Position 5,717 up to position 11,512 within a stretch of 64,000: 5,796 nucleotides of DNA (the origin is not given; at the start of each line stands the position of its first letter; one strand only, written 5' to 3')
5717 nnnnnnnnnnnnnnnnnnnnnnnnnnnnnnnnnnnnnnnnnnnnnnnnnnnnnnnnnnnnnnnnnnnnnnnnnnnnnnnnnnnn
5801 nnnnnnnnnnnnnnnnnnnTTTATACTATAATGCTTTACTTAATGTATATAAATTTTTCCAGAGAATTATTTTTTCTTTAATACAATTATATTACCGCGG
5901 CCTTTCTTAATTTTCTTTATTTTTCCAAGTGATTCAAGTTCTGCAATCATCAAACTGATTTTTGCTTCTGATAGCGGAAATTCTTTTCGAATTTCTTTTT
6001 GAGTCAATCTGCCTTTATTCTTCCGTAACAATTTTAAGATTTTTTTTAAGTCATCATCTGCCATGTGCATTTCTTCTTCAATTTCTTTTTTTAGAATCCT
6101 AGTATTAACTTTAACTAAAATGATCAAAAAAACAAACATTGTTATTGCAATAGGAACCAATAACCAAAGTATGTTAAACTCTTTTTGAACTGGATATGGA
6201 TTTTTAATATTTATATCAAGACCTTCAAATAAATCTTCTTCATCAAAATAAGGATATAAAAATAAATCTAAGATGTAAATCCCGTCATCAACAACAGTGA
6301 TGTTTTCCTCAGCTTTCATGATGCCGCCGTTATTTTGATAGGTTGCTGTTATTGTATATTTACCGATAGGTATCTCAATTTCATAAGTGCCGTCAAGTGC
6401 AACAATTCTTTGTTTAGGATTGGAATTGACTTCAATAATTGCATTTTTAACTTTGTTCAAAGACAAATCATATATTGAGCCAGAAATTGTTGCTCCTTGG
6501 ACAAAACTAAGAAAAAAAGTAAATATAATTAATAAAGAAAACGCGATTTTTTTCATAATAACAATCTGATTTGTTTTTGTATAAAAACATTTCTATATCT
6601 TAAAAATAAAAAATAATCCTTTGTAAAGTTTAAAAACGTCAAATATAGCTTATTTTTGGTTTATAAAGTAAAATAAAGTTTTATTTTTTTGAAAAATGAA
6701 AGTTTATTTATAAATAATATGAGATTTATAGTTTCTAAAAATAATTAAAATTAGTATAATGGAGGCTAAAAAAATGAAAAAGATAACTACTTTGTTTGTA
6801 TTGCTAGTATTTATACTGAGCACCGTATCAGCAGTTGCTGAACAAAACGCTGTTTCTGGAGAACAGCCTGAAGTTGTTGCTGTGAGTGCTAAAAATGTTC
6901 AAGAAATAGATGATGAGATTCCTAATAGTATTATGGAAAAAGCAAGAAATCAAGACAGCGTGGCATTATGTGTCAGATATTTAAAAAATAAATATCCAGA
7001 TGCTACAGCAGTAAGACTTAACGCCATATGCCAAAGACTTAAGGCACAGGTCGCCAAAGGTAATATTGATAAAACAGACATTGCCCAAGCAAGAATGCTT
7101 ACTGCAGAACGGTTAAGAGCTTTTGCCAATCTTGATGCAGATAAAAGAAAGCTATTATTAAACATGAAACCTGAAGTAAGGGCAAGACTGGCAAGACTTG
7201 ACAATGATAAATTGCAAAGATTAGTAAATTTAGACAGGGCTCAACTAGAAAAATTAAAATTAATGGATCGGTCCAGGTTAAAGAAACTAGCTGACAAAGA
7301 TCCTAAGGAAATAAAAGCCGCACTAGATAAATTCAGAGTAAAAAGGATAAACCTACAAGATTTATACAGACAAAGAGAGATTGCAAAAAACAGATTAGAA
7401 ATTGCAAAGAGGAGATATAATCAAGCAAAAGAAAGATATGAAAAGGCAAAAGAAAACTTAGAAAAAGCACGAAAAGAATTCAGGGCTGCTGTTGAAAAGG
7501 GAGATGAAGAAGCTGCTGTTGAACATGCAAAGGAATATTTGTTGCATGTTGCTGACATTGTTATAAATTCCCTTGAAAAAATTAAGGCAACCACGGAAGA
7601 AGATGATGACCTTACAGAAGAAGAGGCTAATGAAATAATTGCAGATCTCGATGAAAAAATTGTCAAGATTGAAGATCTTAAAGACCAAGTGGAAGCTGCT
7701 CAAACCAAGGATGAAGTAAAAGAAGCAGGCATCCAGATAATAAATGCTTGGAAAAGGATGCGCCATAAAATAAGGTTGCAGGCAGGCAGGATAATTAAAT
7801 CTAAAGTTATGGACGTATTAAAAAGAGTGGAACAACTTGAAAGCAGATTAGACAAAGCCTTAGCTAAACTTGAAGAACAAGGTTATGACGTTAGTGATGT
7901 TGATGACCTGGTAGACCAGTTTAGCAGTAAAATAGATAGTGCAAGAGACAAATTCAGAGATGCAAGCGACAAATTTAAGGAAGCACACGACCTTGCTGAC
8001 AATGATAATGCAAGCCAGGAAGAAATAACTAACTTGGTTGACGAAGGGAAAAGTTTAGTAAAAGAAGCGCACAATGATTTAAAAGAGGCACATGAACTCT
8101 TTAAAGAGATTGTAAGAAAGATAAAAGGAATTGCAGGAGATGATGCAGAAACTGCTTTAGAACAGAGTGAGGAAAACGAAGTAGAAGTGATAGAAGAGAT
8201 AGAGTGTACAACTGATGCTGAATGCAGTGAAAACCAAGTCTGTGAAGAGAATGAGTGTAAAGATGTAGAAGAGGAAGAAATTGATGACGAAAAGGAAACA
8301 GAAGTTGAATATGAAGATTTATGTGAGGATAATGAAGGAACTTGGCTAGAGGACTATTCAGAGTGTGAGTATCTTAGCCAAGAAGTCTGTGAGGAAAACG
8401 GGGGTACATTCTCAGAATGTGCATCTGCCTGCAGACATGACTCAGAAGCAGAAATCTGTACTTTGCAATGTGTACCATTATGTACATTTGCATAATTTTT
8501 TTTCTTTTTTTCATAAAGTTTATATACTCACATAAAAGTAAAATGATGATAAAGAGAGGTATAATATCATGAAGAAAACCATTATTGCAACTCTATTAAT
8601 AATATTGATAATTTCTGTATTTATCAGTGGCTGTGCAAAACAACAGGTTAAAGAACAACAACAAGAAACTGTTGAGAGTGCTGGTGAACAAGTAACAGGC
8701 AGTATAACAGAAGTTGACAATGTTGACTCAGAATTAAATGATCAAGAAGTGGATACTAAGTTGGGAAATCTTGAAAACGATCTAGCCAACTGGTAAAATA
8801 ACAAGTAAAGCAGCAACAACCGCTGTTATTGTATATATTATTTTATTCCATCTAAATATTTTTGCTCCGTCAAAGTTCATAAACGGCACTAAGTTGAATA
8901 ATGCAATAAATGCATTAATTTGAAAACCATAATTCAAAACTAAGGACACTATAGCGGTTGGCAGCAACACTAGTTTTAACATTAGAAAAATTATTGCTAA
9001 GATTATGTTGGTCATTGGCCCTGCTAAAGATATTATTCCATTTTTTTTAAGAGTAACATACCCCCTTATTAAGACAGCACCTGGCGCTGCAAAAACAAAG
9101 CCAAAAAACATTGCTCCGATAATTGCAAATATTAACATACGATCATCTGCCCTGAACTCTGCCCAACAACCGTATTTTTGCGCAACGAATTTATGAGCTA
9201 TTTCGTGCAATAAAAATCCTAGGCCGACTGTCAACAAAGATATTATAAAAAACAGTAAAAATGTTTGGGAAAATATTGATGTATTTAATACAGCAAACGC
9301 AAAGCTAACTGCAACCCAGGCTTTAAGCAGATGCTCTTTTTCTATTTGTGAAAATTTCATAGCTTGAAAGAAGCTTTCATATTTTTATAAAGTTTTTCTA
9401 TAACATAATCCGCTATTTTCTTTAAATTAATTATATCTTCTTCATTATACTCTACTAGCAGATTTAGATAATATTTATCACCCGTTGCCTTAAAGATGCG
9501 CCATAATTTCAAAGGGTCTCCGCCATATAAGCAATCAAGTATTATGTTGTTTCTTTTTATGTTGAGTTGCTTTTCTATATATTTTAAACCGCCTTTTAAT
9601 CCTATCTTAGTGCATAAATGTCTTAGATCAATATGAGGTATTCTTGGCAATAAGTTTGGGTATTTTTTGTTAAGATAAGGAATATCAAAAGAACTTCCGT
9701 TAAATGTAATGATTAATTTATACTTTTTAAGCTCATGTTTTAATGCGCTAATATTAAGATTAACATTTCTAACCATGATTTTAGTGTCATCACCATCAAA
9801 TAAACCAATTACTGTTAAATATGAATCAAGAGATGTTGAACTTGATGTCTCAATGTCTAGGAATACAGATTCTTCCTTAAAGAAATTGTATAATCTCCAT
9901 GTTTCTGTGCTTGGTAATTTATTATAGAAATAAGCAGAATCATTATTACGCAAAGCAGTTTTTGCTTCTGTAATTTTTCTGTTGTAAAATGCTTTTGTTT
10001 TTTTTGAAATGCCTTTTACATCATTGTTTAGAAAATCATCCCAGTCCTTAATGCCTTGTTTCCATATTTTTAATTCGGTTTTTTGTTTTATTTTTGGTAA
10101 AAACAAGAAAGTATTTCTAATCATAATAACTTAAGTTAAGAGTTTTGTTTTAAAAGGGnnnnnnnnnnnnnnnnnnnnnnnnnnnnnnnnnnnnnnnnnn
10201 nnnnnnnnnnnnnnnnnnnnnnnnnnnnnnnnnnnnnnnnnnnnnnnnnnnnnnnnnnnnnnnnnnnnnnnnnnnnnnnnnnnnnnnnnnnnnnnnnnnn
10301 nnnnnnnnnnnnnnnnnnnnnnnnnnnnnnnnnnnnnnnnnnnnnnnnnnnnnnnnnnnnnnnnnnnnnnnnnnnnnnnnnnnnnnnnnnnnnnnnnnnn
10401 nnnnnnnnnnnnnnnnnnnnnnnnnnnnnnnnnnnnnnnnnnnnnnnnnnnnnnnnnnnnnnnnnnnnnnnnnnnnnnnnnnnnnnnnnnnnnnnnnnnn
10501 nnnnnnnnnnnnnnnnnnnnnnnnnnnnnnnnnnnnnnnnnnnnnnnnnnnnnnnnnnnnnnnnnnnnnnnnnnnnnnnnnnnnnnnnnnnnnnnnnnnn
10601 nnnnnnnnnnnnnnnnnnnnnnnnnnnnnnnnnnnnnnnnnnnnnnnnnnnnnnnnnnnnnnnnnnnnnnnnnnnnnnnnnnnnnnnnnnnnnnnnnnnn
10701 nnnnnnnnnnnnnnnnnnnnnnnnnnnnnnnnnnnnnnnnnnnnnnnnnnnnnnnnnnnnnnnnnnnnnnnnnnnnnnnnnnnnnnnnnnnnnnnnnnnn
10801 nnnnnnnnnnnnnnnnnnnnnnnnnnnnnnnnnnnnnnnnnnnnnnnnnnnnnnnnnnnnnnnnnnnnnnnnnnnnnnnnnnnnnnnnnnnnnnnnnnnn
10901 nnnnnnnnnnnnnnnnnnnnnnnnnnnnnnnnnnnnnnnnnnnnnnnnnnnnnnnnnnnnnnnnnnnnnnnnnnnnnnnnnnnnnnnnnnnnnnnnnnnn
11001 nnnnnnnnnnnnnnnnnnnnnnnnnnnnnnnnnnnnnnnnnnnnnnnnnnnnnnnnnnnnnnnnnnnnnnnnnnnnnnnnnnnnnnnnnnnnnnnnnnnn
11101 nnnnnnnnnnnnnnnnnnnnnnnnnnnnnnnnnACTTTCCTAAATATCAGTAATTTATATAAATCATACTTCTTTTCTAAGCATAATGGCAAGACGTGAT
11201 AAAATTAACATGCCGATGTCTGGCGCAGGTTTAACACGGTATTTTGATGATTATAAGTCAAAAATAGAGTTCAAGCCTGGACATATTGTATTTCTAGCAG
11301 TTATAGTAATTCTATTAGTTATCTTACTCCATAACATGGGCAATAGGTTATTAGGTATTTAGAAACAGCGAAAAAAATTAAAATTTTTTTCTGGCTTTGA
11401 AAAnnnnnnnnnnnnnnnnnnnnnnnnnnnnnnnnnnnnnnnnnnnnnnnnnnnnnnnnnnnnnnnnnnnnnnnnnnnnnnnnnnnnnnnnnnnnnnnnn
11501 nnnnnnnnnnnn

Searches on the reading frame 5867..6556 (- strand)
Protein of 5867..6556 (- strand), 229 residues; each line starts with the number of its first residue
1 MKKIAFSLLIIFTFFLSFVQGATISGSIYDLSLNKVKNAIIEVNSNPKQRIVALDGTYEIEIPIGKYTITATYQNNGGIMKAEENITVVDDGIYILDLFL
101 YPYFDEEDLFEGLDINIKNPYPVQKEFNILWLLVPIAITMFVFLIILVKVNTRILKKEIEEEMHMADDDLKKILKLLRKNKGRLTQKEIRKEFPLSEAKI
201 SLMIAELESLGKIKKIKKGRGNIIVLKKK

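Call 45: search_protein_families(library=pfam, proteins=[window:5867-6556:-], max_evalue=0.01)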
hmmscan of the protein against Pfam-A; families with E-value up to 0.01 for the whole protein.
window:5867-6556:- (229 aa): 5 families
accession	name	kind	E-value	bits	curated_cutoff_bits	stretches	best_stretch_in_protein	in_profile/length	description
PF24034.1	DUF7343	-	2.3e-17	63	27.6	1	169-226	4-61/62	Domain of unknown function (DUF7343)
PF13412.12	HTH_24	-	0.00011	22.2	21.9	1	171-214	6-48/48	Winged helix-turn-helix DNA-binding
PF08279.18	HTH_11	-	0.00012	22.3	25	1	170-217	2-50/55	HTH domain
PF13620.12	CarboxypepD_reg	-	0.00064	20.5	32.3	1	23-77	1-60/82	Carboxypeptidase regulatory-like domain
PF25473.1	MXRA7_helical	-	0.0083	16.6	22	0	155-185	18-48/64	MXRA7 helical domain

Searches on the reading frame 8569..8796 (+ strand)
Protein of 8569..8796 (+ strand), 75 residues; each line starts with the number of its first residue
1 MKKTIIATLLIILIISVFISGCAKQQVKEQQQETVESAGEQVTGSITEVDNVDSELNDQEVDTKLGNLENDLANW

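Call 45: search_protein_families(library=pfam, proteins=[window:8569-8796:+], max_evalue=0.01)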
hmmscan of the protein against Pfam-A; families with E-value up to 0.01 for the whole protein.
window:8569-8796:+ (75 aa): 2 families
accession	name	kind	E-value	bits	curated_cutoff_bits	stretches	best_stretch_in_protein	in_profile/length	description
PF06103.16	DUF948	-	0.00064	20.3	37.2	1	5-68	5-70/89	Bacterial protein of unknown function (DUF948)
PF20404.3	DUF6694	-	0.0049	17.7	24.3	1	9-51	2-45/102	Family of unknown function (DUF6694)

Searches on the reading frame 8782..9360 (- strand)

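Call 45: search_protein_families(library=pfam, proteins=[window:8782-9360:-], max_evalue=0.01)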
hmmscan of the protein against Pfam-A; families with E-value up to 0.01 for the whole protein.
window:8782-9360:- (192 aa): 1 family
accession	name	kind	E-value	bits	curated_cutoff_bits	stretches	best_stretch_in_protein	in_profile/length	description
PF02163.28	Peptidase_M50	-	8.3e-08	32.3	27.2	2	42-131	3-102/221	Peptidase family M50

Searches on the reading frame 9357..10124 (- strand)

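Call 22: search_protein_families(library=pfam, proteins=[window:9357-10124:-], max_evalue=0.01)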
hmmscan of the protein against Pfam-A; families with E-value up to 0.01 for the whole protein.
window:9357-10124:- (255 aa): 3 families
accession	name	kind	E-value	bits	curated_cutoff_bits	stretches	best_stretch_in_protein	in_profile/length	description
PF13482.12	RNase_H_2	-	7.4e-30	104.5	22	1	87-241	1-164/165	RNase_H superfamily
PF03104.25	DNA_pol_B_exo1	-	0.0021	18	23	1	136-158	160-182/242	DNA polymerase family B, exonuclease domain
PF01612.26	DNA_pol_A_exo1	-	0.0096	16.2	23.6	0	85-183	21-123/173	3'-5' exonuclease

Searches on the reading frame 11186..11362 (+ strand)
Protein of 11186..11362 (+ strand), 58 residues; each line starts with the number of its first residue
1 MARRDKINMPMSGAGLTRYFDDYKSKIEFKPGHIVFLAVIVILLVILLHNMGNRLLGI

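Call 22: search_protein_families(library=pfam, proteins=[window:11186-11362:+], max_evalue=0.01)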
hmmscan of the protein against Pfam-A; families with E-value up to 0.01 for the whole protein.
window:11186-11362:+ (58 aa): 1 family
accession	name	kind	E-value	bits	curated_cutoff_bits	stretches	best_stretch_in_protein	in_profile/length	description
PF03911.21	Sec61_beta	-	3.3e-11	43.5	27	1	12-51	1-40/41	Sec61beta family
